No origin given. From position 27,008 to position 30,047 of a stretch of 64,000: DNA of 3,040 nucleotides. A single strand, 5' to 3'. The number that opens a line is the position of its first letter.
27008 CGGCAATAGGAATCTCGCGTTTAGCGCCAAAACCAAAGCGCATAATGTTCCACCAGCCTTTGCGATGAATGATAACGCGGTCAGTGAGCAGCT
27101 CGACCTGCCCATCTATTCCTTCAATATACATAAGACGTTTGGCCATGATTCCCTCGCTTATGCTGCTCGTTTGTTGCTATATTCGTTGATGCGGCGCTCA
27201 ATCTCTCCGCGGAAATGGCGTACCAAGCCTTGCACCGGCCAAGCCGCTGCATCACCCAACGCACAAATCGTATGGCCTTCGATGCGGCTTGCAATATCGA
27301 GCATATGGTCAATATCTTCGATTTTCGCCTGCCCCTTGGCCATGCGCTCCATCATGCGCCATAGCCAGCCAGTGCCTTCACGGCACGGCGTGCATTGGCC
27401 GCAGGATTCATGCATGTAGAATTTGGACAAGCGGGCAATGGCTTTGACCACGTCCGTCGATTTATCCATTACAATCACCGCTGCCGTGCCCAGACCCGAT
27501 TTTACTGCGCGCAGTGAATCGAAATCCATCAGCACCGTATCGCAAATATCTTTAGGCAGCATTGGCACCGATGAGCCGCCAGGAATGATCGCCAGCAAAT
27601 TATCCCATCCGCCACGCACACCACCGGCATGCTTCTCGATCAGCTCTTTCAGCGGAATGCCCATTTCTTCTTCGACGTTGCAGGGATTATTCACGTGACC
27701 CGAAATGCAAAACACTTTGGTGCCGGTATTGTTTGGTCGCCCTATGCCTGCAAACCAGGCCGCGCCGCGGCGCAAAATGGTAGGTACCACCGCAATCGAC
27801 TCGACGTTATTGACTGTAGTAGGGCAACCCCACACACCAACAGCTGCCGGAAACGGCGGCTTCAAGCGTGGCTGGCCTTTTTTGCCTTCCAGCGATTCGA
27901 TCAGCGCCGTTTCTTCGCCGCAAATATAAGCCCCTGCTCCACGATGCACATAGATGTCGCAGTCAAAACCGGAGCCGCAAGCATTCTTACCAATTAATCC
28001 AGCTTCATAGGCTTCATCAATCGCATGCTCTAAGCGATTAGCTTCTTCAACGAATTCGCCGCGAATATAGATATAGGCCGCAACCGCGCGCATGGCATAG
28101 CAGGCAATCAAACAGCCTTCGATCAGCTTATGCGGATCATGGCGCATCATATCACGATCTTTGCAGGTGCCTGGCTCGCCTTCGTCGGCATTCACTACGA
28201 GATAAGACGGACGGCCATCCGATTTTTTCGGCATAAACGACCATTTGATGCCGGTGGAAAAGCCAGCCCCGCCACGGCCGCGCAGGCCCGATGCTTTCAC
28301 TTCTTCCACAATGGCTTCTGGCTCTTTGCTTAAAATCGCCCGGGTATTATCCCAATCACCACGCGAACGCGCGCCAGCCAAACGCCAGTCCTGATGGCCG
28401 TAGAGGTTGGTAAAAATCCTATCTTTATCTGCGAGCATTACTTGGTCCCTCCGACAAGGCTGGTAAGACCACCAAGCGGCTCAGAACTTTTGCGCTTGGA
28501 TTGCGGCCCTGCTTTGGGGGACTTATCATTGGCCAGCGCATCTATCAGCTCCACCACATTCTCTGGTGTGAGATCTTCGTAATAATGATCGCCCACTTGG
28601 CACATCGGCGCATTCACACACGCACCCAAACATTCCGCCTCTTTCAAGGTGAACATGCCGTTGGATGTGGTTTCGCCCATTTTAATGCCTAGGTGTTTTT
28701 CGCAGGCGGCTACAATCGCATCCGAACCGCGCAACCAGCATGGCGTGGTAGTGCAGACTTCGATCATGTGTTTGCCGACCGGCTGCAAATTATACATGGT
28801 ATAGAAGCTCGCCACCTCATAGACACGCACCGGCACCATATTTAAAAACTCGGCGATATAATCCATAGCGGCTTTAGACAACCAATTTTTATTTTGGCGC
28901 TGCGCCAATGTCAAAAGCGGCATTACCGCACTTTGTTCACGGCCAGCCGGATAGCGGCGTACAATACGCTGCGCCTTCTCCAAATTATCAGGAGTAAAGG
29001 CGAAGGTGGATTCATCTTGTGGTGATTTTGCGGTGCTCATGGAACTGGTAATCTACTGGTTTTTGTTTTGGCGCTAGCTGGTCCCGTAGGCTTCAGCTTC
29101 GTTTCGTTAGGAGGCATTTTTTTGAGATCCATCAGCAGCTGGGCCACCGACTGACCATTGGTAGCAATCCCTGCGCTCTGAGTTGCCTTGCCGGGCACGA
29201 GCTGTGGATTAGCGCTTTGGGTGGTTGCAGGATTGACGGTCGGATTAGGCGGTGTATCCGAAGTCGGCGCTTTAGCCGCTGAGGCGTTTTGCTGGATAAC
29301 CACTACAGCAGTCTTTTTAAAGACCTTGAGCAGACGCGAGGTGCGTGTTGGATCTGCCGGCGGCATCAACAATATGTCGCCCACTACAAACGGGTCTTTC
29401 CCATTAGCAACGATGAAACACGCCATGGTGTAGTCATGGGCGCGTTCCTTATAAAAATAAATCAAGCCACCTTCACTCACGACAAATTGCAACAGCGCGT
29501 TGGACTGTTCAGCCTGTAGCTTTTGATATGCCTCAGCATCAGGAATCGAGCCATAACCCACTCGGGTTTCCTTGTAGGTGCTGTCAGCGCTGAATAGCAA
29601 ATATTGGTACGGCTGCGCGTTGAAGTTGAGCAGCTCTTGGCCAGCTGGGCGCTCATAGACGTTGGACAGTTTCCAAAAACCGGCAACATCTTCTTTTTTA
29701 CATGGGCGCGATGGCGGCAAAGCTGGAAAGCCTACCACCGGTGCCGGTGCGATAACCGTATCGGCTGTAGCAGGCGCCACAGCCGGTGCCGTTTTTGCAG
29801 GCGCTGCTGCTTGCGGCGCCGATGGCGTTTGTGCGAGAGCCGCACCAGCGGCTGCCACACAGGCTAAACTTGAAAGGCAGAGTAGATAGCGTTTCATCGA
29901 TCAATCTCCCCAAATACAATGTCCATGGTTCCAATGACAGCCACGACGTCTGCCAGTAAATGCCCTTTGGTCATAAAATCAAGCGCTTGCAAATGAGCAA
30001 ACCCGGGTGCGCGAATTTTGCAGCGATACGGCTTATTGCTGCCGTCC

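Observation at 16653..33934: Complex I (nuoA-N) operon interrupted five times by tightly packed non-nuo genes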

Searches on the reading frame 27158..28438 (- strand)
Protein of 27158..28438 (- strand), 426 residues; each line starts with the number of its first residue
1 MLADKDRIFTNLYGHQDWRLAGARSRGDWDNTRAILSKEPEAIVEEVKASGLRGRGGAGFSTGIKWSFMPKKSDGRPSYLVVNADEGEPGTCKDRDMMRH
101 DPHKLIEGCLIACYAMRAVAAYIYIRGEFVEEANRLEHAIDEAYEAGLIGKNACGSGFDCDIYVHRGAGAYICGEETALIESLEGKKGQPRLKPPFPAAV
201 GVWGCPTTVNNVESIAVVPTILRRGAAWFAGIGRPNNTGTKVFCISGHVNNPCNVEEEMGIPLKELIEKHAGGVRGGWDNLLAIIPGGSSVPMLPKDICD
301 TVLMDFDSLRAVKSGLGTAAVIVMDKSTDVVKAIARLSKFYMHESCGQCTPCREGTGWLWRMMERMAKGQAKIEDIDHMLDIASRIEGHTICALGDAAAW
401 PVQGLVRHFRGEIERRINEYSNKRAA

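Call 3: search_protein_families(library=pfam, proteins=[window:27158-28438:-])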
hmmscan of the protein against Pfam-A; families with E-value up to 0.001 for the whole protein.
window:27158-28438:- (426 aa): 4 families
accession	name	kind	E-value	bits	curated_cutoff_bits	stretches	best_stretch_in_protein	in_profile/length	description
PF01512.22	Complex1_51K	-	1.8e-51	174.4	31.2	1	47-219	1-149/150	Nuo51 FMN-binding domain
PF10589.14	NADH_4Fe-4S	-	5.8e-33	113.1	23.5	1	333-415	2-84/85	NADH-ubiquinone oxidoreductase-F iron-sulfur binding region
PF22461.2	SLBB_2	-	3.2e-18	66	27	1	241-323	1-79/79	SLBB domain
PF10531.15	SLBB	-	1.1e-08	35.2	27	1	242-292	1-53/55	SLBB domain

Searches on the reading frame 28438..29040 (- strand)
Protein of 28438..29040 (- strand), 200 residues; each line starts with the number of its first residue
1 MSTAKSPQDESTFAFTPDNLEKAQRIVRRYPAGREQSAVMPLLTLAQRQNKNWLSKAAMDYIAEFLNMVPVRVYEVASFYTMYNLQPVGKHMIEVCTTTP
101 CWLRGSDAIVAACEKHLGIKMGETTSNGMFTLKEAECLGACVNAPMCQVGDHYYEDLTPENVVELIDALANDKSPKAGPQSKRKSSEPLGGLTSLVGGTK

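Call 3: search_protein_families(library=pfam, proteins=[window:28438-29040:-])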
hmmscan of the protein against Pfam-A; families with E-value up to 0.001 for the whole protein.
window:28438-29040:- (200 aa): 1 family
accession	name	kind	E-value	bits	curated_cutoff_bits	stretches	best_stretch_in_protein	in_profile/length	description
PF01257.25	2Fe-2S_thioredx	-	7.7e-60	201.4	24.8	1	24-169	2-144/145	Thioredoxin-like [2Fe-2S] ferredoxin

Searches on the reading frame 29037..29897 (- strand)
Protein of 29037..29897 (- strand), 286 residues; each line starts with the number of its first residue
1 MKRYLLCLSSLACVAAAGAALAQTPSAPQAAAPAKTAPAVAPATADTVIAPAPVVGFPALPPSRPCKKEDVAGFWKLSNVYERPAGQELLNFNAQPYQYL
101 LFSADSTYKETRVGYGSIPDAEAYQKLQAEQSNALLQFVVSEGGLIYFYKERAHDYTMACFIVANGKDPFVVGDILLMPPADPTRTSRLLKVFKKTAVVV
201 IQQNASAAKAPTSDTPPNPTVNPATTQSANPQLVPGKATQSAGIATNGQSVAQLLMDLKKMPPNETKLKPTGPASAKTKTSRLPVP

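Call 3: search_protein_families(library=pfam, proteins=[window:29037-29897:-])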
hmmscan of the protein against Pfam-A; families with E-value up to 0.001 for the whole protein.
window:29037-29897:- (286 aa): 0 families

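Call 7: find_encoding_contigs(protein=window:29037-29897:-, flank=10000, max_places=6)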
Protein window:29037-29897:- (286 aa): no gene with exactly this product is on record in the collection.

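Call 14: search_protein_families(library=ncbifam, proteins=[window:29037-29897:-], max_evalue=0.01)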
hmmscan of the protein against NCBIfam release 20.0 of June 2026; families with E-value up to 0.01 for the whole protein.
window:29037-29897:- (286 aa): 0 families

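Call 28: find_homologous_proteins(query=window:29037-29897:-)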
Query window:29037-29897:- (286 aa): 13 proteins with E <= 0.001 among 8000 candidates.
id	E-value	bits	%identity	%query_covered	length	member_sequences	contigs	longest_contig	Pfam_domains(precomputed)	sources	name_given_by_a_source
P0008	2.7e-181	619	100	100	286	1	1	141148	-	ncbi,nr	ncbi:MAG: hypothetical protein SFT92_07305 [Rickettsiales bacterium]|nr:hypothetical protein [Ricket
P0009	1.1e-39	155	45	55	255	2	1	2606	-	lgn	-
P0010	5.8e-36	143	49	49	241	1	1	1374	-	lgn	-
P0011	8.7e-35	139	43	53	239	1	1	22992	-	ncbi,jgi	jgi:hypothetical protein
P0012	9.8e-35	139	43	62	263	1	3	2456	-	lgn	-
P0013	1.6e-33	135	39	74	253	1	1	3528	-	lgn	-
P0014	1.1e-31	129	43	52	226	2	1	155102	-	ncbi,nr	ncbi:MAG: hypothetical protein SFW63_03035 [Alphaproteobacteria bacterium]|nr:hypothetical protein [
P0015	4.3e-31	127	39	64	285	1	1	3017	-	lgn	-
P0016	2.5e-30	124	50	48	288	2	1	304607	-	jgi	jgi:hypothetical protein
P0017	3.2e-30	124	46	48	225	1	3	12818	-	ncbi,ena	-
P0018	6.3e-29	119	36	66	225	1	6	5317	-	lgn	-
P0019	7.4e-26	109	38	60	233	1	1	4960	-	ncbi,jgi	jgi:hypothetical protein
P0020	2.2e-24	105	43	49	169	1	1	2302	-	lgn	-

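Call 29: find_encoding_contigs(protein=P0014, flank=10000, max_places=2)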
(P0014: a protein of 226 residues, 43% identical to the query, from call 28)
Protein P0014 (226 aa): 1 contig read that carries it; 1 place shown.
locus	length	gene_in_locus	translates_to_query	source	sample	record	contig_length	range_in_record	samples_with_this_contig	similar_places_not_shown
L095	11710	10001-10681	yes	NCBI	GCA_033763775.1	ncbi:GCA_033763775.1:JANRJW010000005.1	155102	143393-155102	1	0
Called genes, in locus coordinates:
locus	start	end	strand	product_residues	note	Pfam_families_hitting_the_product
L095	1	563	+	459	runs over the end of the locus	PF05697:Trigger_N, PF00254:FKBP_C, PF05698:Trigger_C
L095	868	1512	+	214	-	PF00574:CLP_protease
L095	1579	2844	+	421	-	PF06689:zf-C4_ClpX, PF01078:Mg_chelatase (faint), PF05496:RuvB_N (weak), PF00004:AAA, PF07724:AAA_2, PF07728:AAA_5 (faint), PF13401:AAA_22 (faint), PF10431:ClpB_D2-small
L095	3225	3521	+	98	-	PF00216:Bac_DNA_binding, PF18291:HU-HIG (weak)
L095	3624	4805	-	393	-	PF00999:Na_H_Exchanger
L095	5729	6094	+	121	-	PF00507:Oxidored_q4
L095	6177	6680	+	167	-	PF01058:Oxidored_q6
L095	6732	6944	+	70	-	-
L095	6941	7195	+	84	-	PF24732:ParE_like (faint)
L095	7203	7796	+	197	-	PF00329:Complex1_30kDa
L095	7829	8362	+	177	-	PF00583:Acetyltransf_1, PF13673:Acetyltransf_10, PF13508:Acetyltransf_7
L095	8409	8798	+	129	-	PF05635:23S_rRNA_IVP, PF22296:bAvd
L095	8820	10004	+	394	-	PF00346:Complex1_49kDa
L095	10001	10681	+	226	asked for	-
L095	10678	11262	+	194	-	PF01257:2Fe-2S_thioredx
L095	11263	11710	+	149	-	PF01512:Complex1_51K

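Call 30: find_encoding_contigs(protein=P0016, flank=10000, max_places=2)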
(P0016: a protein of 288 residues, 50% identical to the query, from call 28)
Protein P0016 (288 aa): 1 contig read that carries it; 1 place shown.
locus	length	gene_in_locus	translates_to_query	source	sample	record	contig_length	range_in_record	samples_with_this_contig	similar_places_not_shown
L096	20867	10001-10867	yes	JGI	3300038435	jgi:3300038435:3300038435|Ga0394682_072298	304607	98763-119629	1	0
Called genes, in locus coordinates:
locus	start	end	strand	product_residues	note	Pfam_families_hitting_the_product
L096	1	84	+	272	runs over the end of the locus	-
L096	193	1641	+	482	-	PF05697:Trigger_N, PF00254:FKBP_C, PF05698:Trigger_C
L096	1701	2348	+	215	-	PF00574:CLP_protease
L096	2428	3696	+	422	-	PF06689:zf-C4_ClpX, PF01078:Mg_chelatase (faint), PF05496:RuvB_N (faint), PF00004:AAA, PF07724:AAA_2, PF13401:AAA_22 (faint), PF10431:ClpB_D2-small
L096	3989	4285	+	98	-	PF00216:Bac_DNA_binding, PF18291:HU-HIG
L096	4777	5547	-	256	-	-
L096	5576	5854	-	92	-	-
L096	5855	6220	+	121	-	PF00507:Oxidored_q4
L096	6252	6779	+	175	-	PF01058:Oxidored_q6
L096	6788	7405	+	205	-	PF00329:Complex1_30kDa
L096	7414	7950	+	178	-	PF13302:Acetyltransf_3 (weak), PF13420:Acetyltransf_4, PF00583:Acetyltransf_1, PF13673:Acetyltransf_10, PF13508:Acetyltransf_7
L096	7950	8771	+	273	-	-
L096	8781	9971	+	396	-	PF00346:Complex1_49kDa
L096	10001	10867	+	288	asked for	-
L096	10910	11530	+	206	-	PF01257:2Fe-2S_thioredx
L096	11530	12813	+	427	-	PF01512:Complex1_51K, PF10531:SLBB, PF22461:SLBB_2, PF10589:NADH_4Fe-4S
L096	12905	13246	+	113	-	-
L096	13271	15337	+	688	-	PF00111:Fer2, PF13510:Fer2_4, PF10588:NADH-G_4Fe-4S_3, PF22117:Fer4_Nqo3, PF22151:Fer4_NDSU1, PF00384:Molybdopterin, PF09326:NADH_dhqG_C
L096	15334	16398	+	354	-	PF00146:NADHdh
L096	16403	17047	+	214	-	PF09335:VTT_dom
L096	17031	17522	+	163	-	PF13183:Fer4_8 (faint), PF14697:Fer4_21 (faint), PF12797:Fer4_2 (faint), PF12800:Fer4_4 (faint), PF13237:Fer4_10 (weak), PF12838:Fer4_7, PF13187:Fer4_9, PF00037:Fer4, +2 more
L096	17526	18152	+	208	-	PF00499:Oxidored_q3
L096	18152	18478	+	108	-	PF00420:Oxidored_q2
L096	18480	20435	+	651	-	PF00662:Proton_antipo_N, PF00361:Proton_antipo_M, PF06455:NADH5_C (weak)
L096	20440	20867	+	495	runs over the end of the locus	PF01059:Oxidored_q5_N (weak), PF00361:Proton_antipo_M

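Call 38: search_protein_families(library=pfam, proteins=[L095:6941-7195:+, L096:7947-8771:+], max_evalue=0.01)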
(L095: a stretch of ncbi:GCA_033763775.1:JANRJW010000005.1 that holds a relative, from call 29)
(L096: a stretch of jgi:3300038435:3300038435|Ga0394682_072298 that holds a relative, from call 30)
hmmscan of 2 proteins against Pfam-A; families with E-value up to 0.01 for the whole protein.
L095:6941-7195:+ (84 aa): 1 family
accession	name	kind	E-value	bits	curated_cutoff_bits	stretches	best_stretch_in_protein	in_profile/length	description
PF24732.2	ParE_like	-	2.5e-06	27.8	24.4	1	24-80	7-66/67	ParE-like toxin domain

L096:7947-8771:+ (274 aa): 0 families

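Call 39: predict_structure(alignment_id=A2)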
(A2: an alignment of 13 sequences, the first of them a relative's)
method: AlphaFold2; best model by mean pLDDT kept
length: 286 residues; sequences in the alignment: 13
mean_pLDDT: 72.2   pTM: 0.54
mean pLDDT of the five models: 72.2, 71.8, 71.6, 69.2, 69.1
residues with pLDDT >= 90: 119; 70-90: 22; 50-70: 82; < 50: 63
segments of 3 or more residues with pLDDT < 50: 1-3, 7-11, 13-24, 29-31, 45-47, 224-227, 236-250
pLDDT, mean of each block of 10 residues (from residue 1): 49 47 49 52 51 70 96 96 93 93 96 83 91 92 97 96 93 96 90 84 52 60 52 48 44 54 53 54 58
secondary structure, 60 per line:
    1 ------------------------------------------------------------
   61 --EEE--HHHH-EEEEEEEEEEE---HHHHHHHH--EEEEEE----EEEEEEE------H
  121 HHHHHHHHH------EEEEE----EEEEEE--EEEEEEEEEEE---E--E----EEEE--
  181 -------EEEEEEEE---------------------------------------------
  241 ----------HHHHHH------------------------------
elements in order: E63-65 H68-71 E73-83 H87-94 E97-102 E107-113 H120-129 E136-140 E145-150 E153-163 E175-178 E188-195 H251-256

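Call 88: search_protein_families(library=padloc, proteins=[window:29037-29897:-], max_evalue=0.01)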
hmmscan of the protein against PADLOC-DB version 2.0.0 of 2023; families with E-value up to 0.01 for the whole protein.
window:29037-29897:- (286 aa): 0 families
